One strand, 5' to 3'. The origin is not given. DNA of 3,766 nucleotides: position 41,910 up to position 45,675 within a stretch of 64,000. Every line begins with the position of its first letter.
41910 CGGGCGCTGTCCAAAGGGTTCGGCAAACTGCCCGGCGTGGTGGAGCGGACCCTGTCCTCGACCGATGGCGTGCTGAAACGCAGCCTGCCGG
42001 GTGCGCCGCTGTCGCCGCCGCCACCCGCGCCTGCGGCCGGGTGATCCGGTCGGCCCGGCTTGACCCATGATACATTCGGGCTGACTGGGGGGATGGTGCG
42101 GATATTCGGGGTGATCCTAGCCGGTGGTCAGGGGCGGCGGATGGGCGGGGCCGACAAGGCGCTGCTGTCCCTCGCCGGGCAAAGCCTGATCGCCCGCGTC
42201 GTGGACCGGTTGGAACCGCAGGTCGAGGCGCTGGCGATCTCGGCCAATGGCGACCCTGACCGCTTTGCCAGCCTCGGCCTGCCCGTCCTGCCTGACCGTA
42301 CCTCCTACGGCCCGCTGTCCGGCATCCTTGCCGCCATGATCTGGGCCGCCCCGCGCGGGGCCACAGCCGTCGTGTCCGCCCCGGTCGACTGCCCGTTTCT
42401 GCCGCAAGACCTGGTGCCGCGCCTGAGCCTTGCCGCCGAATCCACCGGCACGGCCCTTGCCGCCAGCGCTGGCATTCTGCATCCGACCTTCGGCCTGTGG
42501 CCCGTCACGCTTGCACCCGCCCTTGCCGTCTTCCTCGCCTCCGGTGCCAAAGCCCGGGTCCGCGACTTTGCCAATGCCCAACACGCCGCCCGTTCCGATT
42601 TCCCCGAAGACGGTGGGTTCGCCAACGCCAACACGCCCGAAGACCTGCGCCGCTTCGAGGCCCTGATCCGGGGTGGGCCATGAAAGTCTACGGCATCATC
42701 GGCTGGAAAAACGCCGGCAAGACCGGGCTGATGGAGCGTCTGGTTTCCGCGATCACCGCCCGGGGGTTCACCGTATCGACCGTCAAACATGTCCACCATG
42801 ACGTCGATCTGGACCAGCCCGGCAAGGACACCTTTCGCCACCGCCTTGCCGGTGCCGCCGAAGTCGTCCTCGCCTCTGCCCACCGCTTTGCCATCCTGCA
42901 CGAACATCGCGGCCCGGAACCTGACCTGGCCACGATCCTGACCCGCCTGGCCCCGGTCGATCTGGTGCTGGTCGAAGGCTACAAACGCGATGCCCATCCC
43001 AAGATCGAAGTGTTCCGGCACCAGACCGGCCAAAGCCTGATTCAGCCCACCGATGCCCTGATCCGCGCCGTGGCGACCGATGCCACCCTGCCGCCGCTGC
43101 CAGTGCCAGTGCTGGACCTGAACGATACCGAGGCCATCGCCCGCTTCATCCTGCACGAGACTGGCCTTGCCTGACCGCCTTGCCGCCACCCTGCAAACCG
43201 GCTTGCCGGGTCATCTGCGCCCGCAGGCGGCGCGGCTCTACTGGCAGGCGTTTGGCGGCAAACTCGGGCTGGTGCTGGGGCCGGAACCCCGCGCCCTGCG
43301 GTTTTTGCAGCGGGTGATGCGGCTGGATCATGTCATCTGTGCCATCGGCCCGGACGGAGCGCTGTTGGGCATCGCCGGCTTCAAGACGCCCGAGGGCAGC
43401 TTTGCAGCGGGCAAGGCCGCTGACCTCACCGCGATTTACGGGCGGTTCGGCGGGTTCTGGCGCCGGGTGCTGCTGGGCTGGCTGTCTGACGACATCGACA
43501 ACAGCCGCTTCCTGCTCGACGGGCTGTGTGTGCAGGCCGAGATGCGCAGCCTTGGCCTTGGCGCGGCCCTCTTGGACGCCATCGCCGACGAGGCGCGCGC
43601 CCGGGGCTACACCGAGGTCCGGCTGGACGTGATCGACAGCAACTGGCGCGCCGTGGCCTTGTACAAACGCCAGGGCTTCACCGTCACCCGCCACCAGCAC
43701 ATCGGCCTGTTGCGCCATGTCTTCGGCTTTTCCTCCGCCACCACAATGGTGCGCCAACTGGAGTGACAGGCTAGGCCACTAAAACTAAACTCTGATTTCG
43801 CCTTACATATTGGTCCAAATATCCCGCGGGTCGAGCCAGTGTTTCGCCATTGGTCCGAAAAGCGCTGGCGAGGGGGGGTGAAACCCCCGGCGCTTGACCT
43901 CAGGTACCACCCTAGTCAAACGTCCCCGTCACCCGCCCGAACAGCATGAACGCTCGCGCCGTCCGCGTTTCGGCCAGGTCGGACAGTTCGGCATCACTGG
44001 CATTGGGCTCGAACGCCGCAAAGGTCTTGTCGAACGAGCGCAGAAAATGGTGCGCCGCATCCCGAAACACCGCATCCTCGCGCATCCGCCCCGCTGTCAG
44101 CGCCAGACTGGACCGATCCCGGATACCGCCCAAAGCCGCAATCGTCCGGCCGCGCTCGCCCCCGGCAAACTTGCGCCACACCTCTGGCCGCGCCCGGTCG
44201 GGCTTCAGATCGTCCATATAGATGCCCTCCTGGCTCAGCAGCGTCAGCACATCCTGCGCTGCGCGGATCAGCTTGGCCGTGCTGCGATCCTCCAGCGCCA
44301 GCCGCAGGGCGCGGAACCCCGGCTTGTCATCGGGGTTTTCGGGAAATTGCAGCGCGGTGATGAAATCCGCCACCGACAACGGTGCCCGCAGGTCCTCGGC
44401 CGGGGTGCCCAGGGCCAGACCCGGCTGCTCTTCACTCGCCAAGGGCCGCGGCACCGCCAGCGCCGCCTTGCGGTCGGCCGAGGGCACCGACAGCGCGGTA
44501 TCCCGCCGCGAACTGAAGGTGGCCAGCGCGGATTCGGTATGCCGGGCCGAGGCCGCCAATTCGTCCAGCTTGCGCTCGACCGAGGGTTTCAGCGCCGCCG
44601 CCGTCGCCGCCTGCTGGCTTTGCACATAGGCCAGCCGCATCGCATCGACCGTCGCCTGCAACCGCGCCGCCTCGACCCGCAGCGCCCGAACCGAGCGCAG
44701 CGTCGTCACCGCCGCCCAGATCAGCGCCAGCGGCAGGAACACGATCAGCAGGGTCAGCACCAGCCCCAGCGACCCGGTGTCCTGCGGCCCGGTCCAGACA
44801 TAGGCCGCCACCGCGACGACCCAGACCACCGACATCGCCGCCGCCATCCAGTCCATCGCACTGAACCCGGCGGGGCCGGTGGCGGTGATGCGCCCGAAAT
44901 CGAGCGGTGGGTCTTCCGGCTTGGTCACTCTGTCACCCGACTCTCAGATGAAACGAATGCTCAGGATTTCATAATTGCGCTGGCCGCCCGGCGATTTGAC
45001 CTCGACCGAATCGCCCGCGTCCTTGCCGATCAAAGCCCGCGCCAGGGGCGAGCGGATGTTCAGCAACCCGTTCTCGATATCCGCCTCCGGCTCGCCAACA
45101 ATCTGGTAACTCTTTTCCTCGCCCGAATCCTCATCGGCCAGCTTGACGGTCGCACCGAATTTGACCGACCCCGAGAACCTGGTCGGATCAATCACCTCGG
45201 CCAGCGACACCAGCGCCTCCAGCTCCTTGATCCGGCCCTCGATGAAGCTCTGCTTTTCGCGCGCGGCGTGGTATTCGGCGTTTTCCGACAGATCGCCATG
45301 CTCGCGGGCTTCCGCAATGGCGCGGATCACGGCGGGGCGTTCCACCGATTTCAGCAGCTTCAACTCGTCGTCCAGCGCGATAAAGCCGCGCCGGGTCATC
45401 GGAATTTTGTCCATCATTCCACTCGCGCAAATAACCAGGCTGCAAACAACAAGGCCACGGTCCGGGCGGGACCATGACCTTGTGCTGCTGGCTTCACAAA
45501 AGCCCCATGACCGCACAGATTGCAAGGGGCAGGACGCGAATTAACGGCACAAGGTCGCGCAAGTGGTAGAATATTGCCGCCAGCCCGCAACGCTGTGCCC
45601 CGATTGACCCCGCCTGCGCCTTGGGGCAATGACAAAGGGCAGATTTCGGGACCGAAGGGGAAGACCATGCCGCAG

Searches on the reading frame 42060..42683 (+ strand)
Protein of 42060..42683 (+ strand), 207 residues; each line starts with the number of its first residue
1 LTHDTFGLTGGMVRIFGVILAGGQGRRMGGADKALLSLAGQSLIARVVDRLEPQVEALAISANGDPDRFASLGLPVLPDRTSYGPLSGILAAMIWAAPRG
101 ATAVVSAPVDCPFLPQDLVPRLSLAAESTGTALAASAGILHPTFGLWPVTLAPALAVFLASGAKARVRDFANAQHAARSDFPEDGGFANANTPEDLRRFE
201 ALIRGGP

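Call 21: search_protein_families(library=pfam, proteins=[window:42060-42683:+], max_evalue=0.001)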
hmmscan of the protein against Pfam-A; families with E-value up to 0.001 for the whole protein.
window:42060-42683:+ (207 aa): 2 families
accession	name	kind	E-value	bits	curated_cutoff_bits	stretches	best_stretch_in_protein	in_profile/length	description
PF12804.13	NTP_transf_3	-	2e-33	116.3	27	1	17-164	1-151/160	MobA-like NTP transferase domain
PF01128.25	IspD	-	0.00055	20.2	27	1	17-70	3-60/221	2-C-methyl-D-erythritol 4-phosphate cytidylyltransferase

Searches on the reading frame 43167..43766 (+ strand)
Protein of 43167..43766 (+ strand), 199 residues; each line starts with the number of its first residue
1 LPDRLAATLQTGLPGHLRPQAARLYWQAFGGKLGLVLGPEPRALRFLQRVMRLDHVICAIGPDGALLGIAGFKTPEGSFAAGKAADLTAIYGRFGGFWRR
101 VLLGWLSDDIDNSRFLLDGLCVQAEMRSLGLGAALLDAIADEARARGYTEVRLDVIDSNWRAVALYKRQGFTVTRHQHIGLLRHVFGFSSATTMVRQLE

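Call 21: search_protein_families(library=pfam, proteins=[window:43167-43766:+], max_evalue=0.001)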
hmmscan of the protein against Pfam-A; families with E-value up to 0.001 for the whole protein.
window:43167-43766:+ (199 aa): 4 families
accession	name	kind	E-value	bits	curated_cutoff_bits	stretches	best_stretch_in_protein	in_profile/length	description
PF00583.31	Acetyltransf_1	-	3.1e-12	47.2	20.7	1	102-171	55-116/116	Acetyltransferase (GNAT) family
PF13508.13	Acetyltransf_7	-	8.5e-09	36.1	27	1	113-172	26-83/84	Acetyltransferase (GNAT) domain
PF13673.13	Acetyltransf_10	-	4.6e-08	33.5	23.6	1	116-175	53-111/128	Acetyltransferase (GNAT) domain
PF08445.16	FR47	-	3.1e-07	30.7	22.1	1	117-176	24-82/86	FR47-like protein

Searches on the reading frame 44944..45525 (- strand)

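Call 21: search_protein_families(library=pfam, proteins=[window:44944-45525:-], max_evalue=0.001)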
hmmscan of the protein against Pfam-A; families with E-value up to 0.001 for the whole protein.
window:44944-45525:- (193 aa): 2 families
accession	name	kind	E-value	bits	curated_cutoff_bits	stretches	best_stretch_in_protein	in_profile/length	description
PF03449.20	GreA_GreB_N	-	2e-29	102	24.5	1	41-111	1-71/71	Transcription elongation factor, N-terminal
PF01272.25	GreA_GreB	-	2.6e-26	91.8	26.9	1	119-191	4-76/77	Transcription elongation factor, GreA/GreB, C-term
